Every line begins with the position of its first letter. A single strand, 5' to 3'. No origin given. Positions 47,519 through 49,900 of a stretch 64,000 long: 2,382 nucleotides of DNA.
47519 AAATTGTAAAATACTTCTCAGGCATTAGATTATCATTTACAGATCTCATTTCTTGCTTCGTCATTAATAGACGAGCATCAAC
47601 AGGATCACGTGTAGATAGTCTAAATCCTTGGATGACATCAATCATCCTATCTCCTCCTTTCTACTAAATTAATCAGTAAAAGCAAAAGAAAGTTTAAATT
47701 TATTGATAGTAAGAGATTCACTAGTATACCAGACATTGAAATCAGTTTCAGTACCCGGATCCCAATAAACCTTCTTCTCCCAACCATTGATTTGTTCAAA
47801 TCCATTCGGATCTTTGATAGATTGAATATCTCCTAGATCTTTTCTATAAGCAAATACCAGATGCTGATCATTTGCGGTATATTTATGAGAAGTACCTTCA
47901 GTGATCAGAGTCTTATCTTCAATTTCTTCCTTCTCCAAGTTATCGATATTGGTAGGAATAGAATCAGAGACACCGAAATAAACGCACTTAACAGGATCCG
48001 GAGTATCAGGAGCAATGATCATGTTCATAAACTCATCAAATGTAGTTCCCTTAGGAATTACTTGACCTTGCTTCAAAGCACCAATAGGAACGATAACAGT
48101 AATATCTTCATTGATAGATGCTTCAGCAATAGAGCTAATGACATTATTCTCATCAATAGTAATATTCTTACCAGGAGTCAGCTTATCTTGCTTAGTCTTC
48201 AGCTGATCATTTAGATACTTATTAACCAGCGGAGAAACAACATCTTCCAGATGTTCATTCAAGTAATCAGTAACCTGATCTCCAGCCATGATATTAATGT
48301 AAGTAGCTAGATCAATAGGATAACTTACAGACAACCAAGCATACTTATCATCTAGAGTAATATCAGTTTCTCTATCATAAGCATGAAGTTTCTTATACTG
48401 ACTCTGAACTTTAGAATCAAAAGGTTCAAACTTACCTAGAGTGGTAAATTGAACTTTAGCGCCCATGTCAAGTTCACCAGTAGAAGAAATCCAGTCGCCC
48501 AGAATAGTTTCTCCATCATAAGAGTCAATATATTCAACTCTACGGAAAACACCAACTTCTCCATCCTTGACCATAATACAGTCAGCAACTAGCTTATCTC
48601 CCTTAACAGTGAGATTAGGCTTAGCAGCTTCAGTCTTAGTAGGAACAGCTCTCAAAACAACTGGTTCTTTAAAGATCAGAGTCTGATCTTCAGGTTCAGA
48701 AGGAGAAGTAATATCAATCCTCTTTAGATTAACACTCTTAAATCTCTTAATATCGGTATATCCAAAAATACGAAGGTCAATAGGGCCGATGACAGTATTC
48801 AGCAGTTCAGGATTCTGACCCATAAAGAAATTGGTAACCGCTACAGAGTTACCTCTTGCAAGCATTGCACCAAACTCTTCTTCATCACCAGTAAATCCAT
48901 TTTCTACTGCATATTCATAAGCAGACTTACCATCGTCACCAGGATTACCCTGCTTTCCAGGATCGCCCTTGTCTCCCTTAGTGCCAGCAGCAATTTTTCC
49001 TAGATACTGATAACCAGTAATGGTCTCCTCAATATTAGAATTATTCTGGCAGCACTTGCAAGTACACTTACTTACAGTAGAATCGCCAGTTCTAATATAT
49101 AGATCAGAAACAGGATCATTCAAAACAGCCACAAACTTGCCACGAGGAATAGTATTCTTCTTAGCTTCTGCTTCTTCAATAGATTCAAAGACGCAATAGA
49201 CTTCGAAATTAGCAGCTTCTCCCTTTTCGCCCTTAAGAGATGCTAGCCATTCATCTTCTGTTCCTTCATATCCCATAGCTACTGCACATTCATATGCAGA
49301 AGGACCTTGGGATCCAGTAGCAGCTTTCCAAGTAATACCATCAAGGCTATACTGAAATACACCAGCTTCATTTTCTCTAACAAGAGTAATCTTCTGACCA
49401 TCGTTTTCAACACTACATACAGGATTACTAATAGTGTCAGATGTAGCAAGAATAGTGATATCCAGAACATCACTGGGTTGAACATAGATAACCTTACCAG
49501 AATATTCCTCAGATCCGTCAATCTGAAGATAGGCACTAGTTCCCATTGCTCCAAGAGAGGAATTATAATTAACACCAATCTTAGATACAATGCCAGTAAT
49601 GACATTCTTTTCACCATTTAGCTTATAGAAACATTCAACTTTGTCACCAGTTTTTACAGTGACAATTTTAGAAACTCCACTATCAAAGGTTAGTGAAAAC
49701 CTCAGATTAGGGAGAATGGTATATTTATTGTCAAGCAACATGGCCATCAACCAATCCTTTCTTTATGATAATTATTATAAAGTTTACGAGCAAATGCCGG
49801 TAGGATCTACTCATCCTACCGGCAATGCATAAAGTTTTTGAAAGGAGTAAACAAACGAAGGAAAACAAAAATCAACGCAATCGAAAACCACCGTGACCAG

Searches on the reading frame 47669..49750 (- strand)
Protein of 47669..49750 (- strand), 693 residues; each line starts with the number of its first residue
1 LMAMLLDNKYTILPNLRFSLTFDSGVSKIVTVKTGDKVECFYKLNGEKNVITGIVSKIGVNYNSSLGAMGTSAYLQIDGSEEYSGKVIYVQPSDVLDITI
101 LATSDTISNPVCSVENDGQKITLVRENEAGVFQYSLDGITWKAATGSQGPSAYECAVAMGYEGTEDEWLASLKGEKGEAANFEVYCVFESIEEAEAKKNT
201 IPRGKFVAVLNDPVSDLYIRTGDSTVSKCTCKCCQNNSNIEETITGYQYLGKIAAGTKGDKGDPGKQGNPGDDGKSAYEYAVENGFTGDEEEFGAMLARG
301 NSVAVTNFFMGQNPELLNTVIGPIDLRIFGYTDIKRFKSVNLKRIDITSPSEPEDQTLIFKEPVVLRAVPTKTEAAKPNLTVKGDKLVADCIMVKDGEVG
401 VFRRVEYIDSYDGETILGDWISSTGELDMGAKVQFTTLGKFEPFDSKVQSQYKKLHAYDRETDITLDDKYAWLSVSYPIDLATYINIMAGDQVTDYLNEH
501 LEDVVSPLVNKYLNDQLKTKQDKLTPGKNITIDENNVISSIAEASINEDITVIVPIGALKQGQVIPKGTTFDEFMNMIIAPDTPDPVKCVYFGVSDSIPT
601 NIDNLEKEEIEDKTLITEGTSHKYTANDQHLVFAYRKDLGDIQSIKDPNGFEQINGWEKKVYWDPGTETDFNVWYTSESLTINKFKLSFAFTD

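Call 7: search_protein_families(library=phrogs, proteins=[window:47669-49750:-])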
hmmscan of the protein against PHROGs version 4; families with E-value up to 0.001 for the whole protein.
window:47669-49750:- (693 aa): 11 families
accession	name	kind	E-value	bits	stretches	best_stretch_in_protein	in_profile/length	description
phrog_25979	-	unknown function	5.7e-16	59.3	2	144-180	175-211/521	-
phrog_19976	-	tail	6.9e-16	59.4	2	142-179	102-139/256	tail assembly protein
phrog_14726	-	tail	3.1e-12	47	1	148-274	123-216/537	tail fiber protein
phrog_22483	-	unknown function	4.2e-12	46.8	1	142-181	28-67/306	-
phrog_13286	-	tail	2.1e-11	43.9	2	143-178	64-99/662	tail protein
phrog_15433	-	tail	6e-11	42.5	1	112-176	16-78/798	tail sheath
phrog_19864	-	unknown function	6.8e-10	38.3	1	148-293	85-142/1268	-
phrog_15437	-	tail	1.6e-09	38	1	133-297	167-315/656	tail fiber protein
phrog_14029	-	unknown function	4.3e-09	35.7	1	147-181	135-169/1115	-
phrog_4440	-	tail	5.8e-08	33.3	1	141-282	145-276/410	tail fiber protein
phrog_35690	-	unknown function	1.5e-05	25.9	0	133-174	105-149/156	-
